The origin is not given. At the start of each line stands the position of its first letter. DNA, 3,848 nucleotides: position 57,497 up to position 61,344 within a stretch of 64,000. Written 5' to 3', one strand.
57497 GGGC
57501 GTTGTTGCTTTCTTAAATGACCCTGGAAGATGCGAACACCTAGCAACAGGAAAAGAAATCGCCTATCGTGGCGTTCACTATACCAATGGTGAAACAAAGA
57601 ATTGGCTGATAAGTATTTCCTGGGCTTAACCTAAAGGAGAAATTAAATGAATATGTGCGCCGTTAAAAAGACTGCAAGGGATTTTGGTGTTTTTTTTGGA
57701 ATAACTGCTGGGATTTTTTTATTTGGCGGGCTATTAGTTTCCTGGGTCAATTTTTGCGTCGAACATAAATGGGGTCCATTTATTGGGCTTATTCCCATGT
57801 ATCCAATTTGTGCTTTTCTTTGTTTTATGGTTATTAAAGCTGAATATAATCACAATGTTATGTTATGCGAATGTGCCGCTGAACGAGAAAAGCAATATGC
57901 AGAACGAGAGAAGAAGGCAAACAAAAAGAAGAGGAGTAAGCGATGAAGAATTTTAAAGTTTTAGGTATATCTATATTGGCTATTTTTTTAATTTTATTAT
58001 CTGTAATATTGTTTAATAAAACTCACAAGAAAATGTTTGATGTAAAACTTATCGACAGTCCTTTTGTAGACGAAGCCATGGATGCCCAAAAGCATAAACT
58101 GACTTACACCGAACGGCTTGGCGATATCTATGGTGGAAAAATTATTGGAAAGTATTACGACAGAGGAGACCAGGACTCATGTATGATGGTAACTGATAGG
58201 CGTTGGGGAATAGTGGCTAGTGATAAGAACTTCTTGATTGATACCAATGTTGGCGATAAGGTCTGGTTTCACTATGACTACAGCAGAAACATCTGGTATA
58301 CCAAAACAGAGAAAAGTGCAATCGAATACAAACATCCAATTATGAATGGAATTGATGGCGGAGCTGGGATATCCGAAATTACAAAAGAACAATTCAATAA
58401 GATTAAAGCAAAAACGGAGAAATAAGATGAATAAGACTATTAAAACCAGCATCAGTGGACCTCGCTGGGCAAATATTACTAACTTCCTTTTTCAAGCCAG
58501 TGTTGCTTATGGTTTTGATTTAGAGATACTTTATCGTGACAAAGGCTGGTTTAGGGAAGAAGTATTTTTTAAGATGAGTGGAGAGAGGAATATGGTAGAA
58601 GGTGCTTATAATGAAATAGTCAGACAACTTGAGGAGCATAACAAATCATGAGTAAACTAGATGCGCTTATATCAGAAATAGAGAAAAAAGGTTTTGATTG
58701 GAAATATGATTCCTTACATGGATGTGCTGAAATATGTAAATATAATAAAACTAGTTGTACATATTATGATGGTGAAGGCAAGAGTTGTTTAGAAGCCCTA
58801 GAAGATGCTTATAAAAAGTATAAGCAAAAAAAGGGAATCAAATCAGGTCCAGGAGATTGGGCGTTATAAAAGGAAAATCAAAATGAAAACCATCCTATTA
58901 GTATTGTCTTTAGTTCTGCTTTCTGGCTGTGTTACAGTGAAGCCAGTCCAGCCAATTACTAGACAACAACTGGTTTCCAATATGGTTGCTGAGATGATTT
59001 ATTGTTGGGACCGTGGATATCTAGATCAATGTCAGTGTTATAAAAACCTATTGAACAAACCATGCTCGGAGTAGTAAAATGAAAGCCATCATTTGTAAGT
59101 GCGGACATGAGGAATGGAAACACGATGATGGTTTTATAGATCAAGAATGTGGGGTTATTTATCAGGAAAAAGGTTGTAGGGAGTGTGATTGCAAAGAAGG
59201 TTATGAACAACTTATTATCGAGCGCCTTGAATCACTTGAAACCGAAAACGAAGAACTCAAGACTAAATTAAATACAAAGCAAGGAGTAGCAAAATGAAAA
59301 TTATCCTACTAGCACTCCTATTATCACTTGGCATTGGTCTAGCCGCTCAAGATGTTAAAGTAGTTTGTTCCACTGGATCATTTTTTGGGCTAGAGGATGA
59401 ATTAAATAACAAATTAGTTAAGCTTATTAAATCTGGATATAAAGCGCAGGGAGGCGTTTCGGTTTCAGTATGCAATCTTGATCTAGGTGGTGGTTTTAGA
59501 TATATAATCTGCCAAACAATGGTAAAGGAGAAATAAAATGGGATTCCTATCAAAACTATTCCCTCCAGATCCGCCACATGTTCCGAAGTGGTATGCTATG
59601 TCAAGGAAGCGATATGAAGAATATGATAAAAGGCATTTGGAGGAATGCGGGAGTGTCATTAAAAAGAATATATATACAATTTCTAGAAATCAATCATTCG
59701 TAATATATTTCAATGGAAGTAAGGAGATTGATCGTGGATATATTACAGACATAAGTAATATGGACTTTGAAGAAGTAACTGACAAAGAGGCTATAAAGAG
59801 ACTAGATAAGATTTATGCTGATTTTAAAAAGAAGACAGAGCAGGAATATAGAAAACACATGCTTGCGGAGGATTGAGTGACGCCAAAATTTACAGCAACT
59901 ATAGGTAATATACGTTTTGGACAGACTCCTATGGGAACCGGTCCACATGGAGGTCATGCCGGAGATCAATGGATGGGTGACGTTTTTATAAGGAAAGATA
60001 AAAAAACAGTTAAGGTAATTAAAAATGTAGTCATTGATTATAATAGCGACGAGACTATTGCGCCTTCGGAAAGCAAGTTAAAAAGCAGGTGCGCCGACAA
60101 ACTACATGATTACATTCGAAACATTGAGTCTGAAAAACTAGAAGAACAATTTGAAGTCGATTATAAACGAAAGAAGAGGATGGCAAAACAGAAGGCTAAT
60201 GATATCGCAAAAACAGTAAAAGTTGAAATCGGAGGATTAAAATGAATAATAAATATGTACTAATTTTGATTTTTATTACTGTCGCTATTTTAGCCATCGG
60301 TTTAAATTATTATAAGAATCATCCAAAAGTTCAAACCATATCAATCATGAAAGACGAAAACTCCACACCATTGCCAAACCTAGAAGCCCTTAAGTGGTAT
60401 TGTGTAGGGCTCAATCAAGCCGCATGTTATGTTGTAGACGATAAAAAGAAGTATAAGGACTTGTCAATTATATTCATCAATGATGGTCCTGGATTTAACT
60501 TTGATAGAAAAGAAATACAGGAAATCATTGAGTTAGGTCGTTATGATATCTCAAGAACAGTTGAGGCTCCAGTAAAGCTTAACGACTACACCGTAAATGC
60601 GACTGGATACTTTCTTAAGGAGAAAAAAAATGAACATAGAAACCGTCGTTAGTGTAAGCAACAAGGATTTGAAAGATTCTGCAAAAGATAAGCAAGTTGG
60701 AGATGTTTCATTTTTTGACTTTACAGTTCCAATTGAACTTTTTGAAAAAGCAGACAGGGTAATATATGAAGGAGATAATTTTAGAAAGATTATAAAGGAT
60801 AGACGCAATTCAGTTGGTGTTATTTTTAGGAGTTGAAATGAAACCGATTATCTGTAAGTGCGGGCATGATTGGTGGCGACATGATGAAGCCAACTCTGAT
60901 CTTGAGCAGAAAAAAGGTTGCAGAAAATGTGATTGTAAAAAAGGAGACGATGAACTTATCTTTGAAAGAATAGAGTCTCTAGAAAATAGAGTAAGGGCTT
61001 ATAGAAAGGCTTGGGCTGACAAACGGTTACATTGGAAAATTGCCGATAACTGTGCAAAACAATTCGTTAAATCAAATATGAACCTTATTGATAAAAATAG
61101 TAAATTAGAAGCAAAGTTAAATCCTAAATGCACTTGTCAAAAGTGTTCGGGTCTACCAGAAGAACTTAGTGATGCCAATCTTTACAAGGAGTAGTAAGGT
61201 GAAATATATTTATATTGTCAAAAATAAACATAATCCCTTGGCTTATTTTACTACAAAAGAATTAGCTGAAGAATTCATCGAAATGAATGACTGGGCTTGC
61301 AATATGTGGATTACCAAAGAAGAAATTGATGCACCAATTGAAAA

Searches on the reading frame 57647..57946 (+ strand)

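Call 30: search_protein_families(library=phrogs, proteins=[window:57647-57946:+], max_evalue=0.01)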
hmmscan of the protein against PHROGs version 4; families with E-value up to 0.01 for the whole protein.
window:57647-57946:+ (99 aa): 0 families

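Call 31: search_protein_families(library=pfam, proteins=[window:57647-57946:+], max_evalue=0.05)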
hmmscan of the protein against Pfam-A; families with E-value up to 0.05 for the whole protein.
window:57647-57946:+ (99 aa): 3 families
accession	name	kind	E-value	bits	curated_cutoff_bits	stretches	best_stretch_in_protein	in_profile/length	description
PF11457.13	DUF3021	-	0.0039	17.8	24.7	1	13-68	69-124/130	Protein of unknown function (DUF3021)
PF04210.18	MtrG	-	0.026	14.9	27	1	7-26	39-58/64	Tetrahydromethanopterin S-methyltransferase, subunit G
PF19540.4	DUF6064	-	0.041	14.3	27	0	4-49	65-110/210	Family of unknown function (DUF6064)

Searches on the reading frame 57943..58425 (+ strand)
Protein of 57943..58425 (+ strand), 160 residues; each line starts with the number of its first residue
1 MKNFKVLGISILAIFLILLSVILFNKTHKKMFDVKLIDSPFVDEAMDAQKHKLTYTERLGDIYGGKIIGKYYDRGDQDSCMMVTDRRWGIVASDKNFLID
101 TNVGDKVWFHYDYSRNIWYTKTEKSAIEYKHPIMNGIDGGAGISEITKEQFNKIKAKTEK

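Call 19: find_related_loci(query=window:57943-58425:+, collection=viral_contigs, flank=8000)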
Query window:57943-58425:+ (160 aa) in viral_contigs; peptide patterns used: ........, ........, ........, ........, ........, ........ (x = any residue, [..] = any of these).
10 stretches matched a pattern, but none encodes a relative of the query by tblastn (E <= 1e-3).

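Call 30: search_protein_families(library=phrogs, proteins=[window:57943-58425:+], max_evalue=0.01)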
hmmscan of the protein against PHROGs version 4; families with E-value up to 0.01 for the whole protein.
window:57943-58425:+ (160 aa): 0 families

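Call 31: search_protein_families(library=pfam, proteins=[window:57943-58425:+], max_evalue=0.05)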
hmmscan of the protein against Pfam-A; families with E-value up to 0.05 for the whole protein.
window:57943-58425:+ (160 aa): 0 families

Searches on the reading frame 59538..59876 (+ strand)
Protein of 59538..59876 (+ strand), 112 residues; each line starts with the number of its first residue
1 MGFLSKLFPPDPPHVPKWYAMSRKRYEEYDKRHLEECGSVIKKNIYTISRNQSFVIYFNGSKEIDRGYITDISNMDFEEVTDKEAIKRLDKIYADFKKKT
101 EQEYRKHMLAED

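Call 67: search_protein_families(library=pfam, proteins=[window:59538-59876:+], max_evalue=0.01)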
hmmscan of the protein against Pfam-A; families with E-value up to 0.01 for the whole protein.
window:59538-59876:+ (112 aa): 1 family
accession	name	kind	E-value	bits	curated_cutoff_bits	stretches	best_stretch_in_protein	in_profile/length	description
PF14191.11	YodL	-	0.0042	18.5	24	1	44-110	3-70/98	YodL-like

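Call 68: search_protein_families(library=phrogs, proteins=[window:59538-59876:+], max_evalue=0.01)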
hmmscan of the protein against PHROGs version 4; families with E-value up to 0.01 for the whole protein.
window:59538-59876:+ (112 aa): 0 families

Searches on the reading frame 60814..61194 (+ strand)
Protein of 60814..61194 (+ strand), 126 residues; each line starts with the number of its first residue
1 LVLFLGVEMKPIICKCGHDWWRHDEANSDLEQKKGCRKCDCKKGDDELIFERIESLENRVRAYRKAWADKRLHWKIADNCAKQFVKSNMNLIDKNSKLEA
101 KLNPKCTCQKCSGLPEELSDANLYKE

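Call 67: search_protein_families(library=pfam, proteins=[window:60814-61194:+], max_evalue=0.01)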
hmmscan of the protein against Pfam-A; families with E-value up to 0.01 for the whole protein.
window:60814-61194:+ (126 aa): 0 families

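Call 68: search_protein_families(library=phrogs, proteins=[window:60814-61194:+], max_evalue=0.01)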
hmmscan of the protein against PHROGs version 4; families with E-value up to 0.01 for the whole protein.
window:60814-61194:+ (126 aa): 2 families
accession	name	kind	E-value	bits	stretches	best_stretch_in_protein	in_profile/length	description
phrog_24688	-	unknown function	0.0031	18.8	1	13-42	27-55/115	-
phrog_26626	-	unknown function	0.0045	18.1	1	29-94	41-105/135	-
